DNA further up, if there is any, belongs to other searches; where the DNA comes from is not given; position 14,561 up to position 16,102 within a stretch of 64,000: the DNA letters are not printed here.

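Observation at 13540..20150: Six-gene, translationally coupled operon joining GH39, a Tat-signal enolase-superfamily enzyme, an MFS porter, split aconitase X and a Hyi/OtnI-like isomerase: candidate undescribed acid-sugar pathway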

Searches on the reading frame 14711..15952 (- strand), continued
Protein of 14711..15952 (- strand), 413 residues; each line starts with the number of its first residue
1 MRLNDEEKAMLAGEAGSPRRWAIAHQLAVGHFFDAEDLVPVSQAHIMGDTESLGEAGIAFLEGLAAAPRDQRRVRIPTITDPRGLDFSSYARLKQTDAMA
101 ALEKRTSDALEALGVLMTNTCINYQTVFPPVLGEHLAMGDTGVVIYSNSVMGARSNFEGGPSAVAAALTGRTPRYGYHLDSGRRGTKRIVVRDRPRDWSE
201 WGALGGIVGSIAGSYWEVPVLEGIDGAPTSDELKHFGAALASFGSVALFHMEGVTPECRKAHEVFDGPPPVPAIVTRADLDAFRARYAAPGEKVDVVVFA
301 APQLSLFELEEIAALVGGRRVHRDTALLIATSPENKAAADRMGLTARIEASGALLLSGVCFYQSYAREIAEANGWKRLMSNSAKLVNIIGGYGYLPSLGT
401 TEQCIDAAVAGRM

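Call 40: search_protein_families(library=pfam, proteins=[L018:11777-13108:+, L018:13365-14357:+, L018:14547-15545:+, L018:15542-15877:+, L018:15874-16140:+, L051:5575-6816:+, L011:8958-9974:+, L001:780-1841:+, L065:2904-3698:-, L013:14090-14776:-], max_evalue=0.0001)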
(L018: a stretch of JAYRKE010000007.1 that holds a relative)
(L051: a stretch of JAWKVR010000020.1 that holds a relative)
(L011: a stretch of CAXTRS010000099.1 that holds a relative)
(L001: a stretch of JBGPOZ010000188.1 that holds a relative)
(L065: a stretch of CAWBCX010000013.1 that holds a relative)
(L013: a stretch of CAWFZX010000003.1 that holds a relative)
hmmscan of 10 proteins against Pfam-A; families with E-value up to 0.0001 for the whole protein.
L018:11777-13108:+ (443 aa): 2 families
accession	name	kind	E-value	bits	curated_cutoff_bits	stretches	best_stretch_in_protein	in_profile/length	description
PF00083.30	Sugar_tr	-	8.1e-30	104.5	22.3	1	26-234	5-207/452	Sugar (and other) transporter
PF07690.21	MFS_1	-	7.7e-24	84.7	33.4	2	29-245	4-199/347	Major Facilitator Superfamily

L018:13365-14357:+ (330 aa): 2 families
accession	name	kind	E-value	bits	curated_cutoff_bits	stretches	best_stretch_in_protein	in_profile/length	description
PF03466.25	LysR_substrate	-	9.4e-24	84.4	28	1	119-326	3-208/209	LysR substrate binding domain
PF00126.33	HTH_1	-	8.2e-20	71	26.6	1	34-93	1-60/60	Bacterial regulatory helix-turn-helix protein, lysR family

L018:14547-15545:+ (332 aa): 2 families
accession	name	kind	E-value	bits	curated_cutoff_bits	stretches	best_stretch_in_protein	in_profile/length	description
PF00437.27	T2SSE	-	2e-36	125.9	24.9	1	104-286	98-272/370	Type II/IV secretion system protein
PF06414.18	Zeta_toxin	-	3.5e-05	23.8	22.3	1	147-214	14-78/199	Zeta toxin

L018:15542-15877:+ (111 aa): 1 family
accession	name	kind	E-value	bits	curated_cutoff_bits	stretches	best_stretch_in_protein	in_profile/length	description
PF04956.18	TrbC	-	5.7e-26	91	27.9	1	10-101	8-97/98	TrbC/VIRB2 pilin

L018:15874-16140:+ (88 aa): 1 family
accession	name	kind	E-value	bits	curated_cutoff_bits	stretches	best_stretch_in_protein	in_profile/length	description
PF05101.18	VirB3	-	9.5e-08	32.7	23.9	1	12-75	4-66/84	Type IV secretory pathway, VirB3-like protein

L051:5575-6816:+ (413 aa): 2 families
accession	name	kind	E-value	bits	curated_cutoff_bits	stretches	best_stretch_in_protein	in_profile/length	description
PF00155.27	Aminotran_1_2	-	1.4e-29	103.8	19.7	1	32-390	5-360/361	Aminotransferase class I and II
PF12897.13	Asp_aminotransf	-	5.7e-13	48.9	27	1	127-392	131-406/421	Aspartate amino-transferase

L011:8958-9974:+ (338 aa): 1 family
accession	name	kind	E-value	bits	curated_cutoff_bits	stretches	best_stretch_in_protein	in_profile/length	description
PF13379.11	NMT1_2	-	1.1e-10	42.2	24.7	1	26-272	2-246/252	NMT1-like family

L001:780-1841:+ (353 aa): 3 families
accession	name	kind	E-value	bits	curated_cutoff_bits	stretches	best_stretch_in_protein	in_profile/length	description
PF00005.33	ABC_tran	-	4.8e-34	118.3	25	1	118-276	1-137/137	ABC transporter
PF13304.12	AAA_21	-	4.7e-13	50.3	27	1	245-306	235-299/304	AAA domain, putative AbiEii toxin, Type IV TA system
PF02463.25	SMC_N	-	1.2e-09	38.4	40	1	130-313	26-205/220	RecF/RecN/SMC N terminal domain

L065:2904-3698:- (264 aa): 4 families
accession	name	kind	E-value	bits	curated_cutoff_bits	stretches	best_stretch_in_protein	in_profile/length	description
PF13561.12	adh_short_C2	-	1.8e-71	240.9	27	1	21-259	1-235/236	Enoyl-(Acyl carrier protein) reductase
PF00106.31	adh_short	-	7.3e-57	192.4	26.6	1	15-206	1-192/195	short chain dehydrogenase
PF08659.16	KR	-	2.4e-13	50.9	22.6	1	18-176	4-162/180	KR domain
PF23441.1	SDR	-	4e-07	30.1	27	1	129-260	129-256/258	SDR-like rossmann domain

L013:14090-14776:- (228 aa): 6 families
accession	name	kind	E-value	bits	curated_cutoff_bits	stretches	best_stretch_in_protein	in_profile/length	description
PF13409.12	GST_N_2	-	1.7e-16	61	25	1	9-74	2-69/70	Glutathione S-transferase, N-terminal domain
PF02798.26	GST_N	-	3.6e-16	59.7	20.9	1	6-74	8-76/76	Glutathione S-transferase, N-terminal domain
PF13417.12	GST_N_3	-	2.6e-14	53.7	22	1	5-76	3-71/75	Glutathione S-transferase, N-terminal domain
PF00043.30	GST_C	-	8.8e-09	35.9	20.7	1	130-193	30-93/93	Glutathione S-transferase, C-terminal domain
PF14497.11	GST_C_3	-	3.9e-07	30.7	21.6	1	126-194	26-96/104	Glutathione S-transferase, C-terminal domain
PF13410.11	GST_C_2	-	2.4e-05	24.7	24.9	1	131-184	11-65/69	Glutathione S-transferase, C-terminal domain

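Call 58: search_protein_families(library=pfam, proteins=[L002:7312-8676:+, L002:5602-6300:-, L008:6614-8446:-, L008:11717-12658:-, L008:12766-13500:+, L014:7582-8466:+, L014:2684-3487:+, L014:3521-4480:+, L014:11888-13969:-, L017:11737-12801:+], max_evalue=0.0001)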
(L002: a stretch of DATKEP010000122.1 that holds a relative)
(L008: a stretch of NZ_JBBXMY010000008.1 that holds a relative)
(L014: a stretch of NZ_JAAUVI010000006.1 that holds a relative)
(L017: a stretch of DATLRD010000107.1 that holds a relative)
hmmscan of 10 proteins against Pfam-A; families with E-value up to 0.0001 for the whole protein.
L002:7312-8676:+ (454 aa): 3 families
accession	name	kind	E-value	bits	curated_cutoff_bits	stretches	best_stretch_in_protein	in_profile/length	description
PF01436.27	NHL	-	2.4e-11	43.5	20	0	335-361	3-28/28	NHL repeat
PF08450.18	SGL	-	2.3e-08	34.4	26.3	0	216-246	186-216/246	SMP-30/Gluconolactonase/LRE-like region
PF07494.17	Reg_prop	-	1.2e-05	25.3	20.4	0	167-180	7-20/24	Two component regulator propeller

L002:5602-6300:- (232 aa): 7 families
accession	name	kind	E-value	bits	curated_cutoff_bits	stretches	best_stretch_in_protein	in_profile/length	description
PF01135.25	PCMT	-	1.9e-33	116.5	20.3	1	28-208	6-192/210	Protein-L-isoaspartate(D-aspartate) O-methyltransferase (PCMT)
PF13649.12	Methyltransf_25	-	1.1e-09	39.3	27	1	99-178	1-82/97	Methyltransferase domain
PF13847.12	Methyltransf_31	-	3.4e-08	33.7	27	1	97-175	5-89/145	Methyltransferase domain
PF08241.18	Methyltransf_11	-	7e-08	33.4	21.2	1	100-175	1-75/95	Methyltransferase domain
PF08242.18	Methyltransf_12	-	2.3e-07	31.9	30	1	100-176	1-80/98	Methyltransferase domain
PF05175.20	MTS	-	1.6e-06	28.3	23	1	92-170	28-108/170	Methyltransferase small domain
PF00398.26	RrnaAD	-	7.6e-06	25.6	24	1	77-148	12-82/263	Ribosomal RNA adenine dimethylase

L008:6614-8446:- (610 aa): 1 family
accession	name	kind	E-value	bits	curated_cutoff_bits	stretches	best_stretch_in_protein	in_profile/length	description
PF00654.25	Voltage_CLC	-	1e-55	189.8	24.8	1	95-441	2-345/346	Voltage gated chloride channel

L008:11717-12658:- (313 aa): 2 families
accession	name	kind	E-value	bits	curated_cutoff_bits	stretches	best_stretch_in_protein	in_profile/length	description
PF07702.18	UTRA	-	3.7e-23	82.3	23.8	1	157-294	1-141/141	UTRA domain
PF00392.27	GntR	-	7.5e-21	74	27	1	75-136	3-64/64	Bacterial regulatory proteins, gntR family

L008:12766-13500:+ (244 aa): 1 family
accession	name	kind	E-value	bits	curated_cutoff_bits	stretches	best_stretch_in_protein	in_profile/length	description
PF01925.25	TauE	-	2.1e-29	103.3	32.6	1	12-238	4-236/237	Sulfite exporter TauE/SafE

L014:7582-8466:+ (294 aa): 3 families
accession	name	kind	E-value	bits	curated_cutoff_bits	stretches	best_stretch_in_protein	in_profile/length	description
PF00392.27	GntR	-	1.8e-13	50.4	27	1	65-128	1-64/64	Bacterial regulatory proteins, gntR family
PF07702.18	UTRA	-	1.8e-08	34.7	23.8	1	176-284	31-136/141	UTRA domain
PF14502.12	HTH_41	-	2.8e-06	27.1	25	1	83-128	1-48/48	Helix-turn-helix domain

L014:2684-3487:+ (267 aa): 1 family
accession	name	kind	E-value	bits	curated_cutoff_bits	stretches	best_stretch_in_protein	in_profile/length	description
PF01261.30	AP_endonuc_2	-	5.4e-42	144.6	31.1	1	29-264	1-247/249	Xylose isomerase-like TIM barrel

L014:3521-4480:+ (319 aa): 1 family
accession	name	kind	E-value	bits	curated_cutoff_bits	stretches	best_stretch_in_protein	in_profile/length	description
PF04909.20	Amidohydro_2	-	1.1e-44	153.8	26.4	1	56-316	2-289/289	Amidohydrolase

L014:11888-13969:- (693 aa): 3 families
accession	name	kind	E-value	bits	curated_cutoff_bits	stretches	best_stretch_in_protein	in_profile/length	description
PF08497.15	Radical_SAM_N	-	2.7e-139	464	25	1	39-354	1-301/301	Radical SAM N-terminal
PF11842.13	DUF3362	-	1.1e-41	143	27.6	1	569-662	1-94/151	Domain of unknown function (DUF3362)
PF04055.27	Radical_SAM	-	1.2e-13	52.1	29.5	1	356-560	2-165/166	Radical SAM superfamily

L017:11737-12801:+ (354 aa): 2 families
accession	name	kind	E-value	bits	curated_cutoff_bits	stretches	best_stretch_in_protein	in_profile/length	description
PF11583.14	AurF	-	2.3e-16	60.2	29.6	1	37-305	8-282/282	P-aminobenzoate N-oxygenase AurF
PF00268.27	Ribonuc_red_sm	-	2.4e-06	27.6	33.6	0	82-150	38-103/281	Ribonucleotide reductase, small chain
